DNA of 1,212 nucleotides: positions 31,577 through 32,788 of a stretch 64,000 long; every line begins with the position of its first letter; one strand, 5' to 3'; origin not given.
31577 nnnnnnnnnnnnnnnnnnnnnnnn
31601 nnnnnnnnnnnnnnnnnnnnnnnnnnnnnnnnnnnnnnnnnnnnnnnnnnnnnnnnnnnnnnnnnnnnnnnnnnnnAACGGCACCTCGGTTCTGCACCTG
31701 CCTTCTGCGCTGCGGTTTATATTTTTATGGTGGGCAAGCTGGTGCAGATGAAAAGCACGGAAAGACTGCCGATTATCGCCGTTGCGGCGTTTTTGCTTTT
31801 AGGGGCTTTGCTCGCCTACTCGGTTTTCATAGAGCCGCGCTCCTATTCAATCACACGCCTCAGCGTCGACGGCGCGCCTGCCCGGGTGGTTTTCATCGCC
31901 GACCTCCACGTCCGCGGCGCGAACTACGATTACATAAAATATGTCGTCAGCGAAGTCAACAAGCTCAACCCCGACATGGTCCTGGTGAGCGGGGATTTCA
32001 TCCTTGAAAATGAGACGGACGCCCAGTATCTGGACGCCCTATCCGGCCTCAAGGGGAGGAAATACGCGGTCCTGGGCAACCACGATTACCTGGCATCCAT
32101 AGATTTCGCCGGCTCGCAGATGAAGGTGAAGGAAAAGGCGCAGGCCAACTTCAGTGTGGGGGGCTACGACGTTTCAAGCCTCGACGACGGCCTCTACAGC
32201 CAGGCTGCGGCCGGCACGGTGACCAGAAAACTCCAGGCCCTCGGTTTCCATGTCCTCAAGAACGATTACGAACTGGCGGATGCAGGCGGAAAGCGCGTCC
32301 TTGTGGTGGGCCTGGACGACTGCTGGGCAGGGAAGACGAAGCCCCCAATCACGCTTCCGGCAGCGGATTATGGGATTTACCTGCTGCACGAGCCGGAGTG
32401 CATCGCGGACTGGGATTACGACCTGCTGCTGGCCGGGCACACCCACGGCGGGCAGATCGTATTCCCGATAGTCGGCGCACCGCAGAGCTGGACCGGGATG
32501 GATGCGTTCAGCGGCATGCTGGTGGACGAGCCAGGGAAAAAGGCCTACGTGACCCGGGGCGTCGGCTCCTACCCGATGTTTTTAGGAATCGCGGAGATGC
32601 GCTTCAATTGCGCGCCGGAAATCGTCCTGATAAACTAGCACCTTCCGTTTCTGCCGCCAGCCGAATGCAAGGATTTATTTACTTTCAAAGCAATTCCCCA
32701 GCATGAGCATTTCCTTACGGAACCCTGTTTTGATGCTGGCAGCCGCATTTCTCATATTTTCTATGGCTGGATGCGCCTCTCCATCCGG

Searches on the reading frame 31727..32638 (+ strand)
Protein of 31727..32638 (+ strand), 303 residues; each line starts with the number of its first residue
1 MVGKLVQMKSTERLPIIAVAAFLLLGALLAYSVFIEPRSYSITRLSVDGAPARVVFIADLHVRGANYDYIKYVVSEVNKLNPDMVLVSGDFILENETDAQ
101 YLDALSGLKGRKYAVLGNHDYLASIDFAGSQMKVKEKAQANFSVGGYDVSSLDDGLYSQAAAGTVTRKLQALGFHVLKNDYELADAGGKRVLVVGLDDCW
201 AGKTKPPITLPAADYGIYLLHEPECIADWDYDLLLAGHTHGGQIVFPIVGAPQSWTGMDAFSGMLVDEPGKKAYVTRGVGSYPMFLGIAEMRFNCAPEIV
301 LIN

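Call 38: search_protein_families(library=pfam, proteins=[window:31727-32638:+], max_evalue=0.001)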
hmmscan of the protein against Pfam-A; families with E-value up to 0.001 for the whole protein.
window:31727-32638:+ (303 aa): 2 families
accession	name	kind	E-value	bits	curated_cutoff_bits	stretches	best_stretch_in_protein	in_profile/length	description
PF00149.33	Metallophos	-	2.6e-15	57.8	21.5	1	53-241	2-190/191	Calcineurin-like phosphoesterase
PF12850.12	Metallophos_2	-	2.7e-07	31.2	27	1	53-149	2-84/154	Calcineurin-like phosphoesterase superfamily domain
